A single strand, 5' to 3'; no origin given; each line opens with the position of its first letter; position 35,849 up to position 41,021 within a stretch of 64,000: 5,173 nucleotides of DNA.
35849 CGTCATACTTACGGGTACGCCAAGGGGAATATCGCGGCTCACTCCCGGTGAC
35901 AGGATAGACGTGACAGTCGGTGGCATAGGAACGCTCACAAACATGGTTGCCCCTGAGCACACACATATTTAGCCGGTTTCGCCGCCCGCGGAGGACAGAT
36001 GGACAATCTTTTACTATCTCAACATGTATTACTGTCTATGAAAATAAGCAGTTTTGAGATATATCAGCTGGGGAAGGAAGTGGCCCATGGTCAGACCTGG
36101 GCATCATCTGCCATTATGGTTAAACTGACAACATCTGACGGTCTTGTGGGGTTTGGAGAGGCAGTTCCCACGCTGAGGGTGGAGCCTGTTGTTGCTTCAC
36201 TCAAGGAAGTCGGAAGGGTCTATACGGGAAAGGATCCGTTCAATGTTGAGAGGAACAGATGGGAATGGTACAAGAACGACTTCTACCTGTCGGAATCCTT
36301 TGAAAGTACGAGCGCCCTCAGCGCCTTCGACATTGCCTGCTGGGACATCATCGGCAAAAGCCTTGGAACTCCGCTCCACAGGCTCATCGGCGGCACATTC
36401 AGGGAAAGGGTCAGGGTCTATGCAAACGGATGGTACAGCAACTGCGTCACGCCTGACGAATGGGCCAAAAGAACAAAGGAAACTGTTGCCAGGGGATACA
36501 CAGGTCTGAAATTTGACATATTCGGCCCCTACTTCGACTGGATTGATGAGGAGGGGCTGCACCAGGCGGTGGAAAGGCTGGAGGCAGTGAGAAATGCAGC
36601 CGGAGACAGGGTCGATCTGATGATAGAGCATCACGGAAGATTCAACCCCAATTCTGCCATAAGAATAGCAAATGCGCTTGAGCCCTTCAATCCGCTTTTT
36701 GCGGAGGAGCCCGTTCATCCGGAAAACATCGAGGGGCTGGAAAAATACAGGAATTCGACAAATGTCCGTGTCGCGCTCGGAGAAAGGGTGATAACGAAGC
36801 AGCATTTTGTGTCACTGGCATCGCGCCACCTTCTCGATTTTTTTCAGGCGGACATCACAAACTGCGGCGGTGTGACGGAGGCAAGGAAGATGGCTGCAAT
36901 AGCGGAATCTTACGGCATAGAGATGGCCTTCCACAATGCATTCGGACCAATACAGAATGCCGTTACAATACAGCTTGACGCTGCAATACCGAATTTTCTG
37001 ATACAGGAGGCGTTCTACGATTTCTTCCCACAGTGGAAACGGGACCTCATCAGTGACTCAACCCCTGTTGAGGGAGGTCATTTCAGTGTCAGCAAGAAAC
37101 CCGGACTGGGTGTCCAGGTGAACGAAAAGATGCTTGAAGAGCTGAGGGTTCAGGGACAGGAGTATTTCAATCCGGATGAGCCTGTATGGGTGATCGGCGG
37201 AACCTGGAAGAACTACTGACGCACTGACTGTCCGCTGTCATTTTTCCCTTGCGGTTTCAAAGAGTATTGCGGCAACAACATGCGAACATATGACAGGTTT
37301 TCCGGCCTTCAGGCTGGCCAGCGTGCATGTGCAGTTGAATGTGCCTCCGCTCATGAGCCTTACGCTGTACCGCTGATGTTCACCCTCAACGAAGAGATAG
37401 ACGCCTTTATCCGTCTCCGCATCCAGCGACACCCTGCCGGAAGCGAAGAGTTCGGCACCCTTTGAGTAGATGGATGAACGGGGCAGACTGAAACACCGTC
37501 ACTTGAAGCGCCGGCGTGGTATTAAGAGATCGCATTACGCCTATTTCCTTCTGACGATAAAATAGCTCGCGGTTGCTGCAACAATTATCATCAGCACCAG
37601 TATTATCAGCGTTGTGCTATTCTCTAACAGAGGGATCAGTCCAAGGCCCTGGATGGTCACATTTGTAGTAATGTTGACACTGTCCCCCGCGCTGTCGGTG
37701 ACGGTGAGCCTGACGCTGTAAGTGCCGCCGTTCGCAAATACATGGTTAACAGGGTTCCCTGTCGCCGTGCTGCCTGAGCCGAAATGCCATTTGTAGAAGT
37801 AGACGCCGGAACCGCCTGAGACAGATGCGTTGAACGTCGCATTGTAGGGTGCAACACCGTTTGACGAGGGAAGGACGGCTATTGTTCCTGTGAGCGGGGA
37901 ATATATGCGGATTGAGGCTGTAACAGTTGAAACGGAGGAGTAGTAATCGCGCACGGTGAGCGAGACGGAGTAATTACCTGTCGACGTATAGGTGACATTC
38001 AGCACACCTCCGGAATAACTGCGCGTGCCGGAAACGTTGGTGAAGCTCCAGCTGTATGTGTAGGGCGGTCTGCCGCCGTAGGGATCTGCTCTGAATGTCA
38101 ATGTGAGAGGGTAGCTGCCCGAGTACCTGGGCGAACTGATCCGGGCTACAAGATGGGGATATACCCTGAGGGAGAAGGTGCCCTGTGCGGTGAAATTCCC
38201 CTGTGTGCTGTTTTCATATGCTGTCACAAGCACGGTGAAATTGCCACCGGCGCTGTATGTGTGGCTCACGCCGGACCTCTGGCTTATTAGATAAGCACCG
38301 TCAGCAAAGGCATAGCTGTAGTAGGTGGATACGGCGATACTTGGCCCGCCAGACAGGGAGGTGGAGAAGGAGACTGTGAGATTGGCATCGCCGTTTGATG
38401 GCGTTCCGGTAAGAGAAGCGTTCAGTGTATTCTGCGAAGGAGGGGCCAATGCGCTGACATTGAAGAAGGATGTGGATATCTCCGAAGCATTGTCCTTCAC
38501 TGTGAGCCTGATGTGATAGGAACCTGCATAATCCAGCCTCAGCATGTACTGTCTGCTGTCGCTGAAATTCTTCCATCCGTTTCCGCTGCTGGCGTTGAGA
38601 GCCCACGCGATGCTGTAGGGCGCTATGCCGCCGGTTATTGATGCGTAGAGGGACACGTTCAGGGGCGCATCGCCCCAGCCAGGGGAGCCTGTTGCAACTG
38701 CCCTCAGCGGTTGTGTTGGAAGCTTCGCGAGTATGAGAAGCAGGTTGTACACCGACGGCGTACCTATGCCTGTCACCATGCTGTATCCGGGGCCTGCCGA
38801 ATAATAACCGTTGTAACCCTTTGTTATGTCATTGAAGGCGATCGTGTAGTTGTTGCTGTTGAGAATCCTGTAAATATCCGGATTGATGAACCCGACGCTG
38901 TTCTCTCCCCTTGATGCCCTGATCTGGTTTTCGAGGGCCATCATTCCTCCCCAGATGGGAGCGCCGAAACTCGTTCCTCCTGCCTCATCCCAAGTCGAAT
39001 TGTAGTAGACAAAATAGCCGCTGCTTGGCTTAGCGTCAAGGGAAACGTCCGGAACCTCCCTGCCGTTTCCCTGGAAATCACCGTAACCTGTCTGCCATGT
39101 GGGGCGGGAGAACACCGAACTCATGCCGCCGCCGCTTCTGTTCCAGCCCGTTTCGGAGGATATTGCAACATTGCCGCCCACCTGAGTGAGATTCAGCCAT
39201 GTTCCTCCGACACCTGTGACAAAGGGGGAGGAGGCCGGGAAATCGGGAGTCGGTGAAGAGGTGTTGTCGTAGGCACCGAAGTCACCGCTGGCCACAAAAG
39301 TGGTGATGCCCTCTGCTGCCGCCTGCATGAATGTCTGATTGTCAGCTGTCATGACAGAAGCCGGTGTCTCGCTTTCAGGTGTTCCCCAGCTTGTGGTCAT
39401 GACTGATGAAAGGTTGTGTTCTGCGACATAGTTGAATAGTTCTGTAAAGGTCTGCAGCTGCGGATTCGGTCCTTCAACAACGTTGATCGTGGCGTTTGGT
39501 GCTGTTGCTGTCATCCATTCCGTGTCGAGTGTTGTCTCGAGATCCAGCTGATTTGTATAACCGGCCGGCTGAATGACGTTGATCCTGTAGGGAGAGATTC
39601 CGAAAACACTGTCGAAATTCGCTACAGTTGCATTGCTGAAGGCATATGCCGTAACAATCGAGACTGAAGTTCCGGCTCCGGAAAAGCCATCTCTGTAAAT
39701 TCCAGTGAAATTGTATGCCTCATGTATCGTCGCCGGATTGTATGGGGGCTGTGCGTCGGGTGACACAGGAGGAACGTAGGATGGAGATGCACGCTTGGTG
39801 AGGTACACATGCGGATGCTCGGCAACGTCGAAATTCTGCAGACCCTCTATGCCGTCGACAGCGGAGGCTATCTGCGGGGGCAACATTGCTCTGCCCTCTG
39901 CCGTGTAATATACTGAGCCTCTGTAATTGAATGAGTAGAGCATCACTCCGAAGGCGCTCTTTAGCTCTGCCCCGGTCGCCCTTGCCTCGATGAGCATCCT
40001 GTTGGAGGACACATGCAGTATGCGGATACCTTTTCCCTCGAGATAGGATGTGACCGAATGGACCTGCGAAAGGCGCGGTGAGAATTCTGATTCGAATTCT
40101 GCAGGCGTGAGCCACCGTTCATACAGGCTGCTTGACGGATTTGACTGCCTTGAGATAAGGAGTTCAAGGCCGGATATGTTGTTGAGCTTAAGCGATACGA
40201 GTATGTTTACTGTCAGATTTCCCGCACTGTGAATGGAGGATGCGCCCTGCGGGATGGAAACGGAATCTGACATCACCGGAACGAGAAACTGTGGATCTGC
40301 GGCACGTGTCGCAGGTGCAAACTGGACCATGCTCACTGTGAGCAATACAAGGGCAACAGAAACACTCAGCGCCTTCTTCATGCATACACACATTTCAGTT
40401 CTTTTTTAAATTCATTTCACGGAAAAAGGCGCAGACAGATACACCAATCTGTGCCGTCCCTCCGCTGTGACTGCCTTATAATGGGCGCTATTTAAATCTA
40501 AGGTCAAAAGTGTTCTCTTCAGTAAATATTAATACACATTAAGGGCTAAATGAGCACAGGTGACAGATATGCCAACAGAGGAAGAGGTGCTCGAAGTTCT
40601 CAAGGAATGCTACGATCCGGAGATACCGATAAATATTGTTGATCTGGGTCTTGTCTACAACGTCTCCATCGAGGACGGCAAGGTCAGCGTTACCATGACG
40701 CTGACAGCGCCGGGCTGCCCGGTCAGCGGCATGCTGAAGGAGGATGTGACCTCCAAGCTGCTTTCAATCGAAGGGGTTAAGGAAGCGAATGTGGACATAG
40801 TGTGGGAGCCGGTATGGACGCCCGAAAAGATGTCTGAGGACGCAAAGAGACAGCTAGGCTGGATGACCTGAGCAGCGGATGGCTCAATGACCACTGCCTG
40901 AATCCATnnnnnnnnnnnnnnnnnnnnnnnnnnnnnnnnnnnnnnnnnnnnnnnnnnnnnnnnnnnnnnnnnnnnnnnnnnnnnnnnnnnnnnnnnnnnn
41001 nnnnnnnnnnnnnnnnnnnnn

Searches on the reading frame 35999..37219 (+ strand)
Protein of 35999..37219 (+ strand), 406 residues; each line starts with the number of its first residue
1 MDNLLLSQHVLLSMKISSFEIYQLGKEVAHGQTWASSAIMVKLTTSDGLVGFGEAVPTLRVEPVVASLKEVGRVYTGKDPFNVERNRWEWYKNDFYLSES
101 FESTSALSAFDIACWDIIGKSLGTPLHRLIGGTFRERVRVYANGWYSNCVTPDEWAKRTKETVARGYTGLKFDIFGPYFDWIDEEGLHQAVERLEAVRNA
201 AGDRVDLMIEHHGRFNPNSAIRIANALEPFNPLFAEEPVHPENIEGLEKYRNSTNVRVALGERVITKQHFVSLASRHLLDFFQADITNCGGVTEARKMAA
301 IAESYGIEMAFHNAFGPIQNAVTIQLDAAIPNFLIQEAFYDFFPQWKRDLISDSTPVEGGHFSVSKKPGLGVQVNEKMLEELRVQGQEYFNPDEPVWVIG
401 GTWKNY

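Call 22: search_protein_families(library=pfam, proteins=[window:35999-37219:+], max_evalue=0.00001)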
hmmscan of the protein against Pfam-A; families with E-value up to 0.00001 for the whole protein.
window:35999-37219:+ (406 aa): 2 families
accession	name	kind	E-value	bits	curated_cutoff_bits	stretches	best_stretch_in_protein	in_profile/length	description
PF13378.12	MR_MLE_C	-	3.7e-64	216.9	29.4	1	156-377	3-218/219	Enolase C-terminal domain-like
PF02746.21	MR_MLE_N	-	2.4e-14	54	22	1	31-131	21-117/117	Mandelate racemase / muconate lactonizing enzyme, N-terminal domain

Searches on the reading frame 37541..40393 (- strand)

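Call 68: search_protein_families(library=pfam, proteins=[window:37541-40393:-], max_evalue=0.00001)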
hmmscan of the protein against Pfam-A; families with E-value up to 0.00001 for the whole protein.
window:37541-40393:- (950 aa): 3 families
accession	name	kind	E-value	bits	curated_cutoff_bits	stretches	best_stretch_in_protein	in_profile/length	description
PF09286.16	Pro-kuma_activ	-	1.4e-27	97.1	23.5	1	58-188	11-143/143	Pro-kumamolisin, activation domain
PF18911.6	PKD_4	-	2.2e-26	92.1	27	1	851-913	19-84/85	PKD domain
PF00801.26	PKD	-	3.1e-25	88.4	23.5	1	845-910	9-77/80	PKD domain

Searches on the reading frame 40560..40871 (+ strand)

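Call 22: search_protein_families(library=pfam, proteins=[window:40560-40871:+], max_evalue=0.00001)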
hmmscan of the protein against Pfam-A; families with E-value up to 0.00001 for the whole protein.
window:40560-40871:+ (103 aa): 1 family
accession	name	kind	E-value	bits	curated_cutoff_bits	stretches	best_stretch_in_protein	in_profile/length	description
PF01883.24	FeS_assembly_P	-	4.2e-24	85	23.5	1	7-78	1-73/73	Iron-sulfur cluster assembly protein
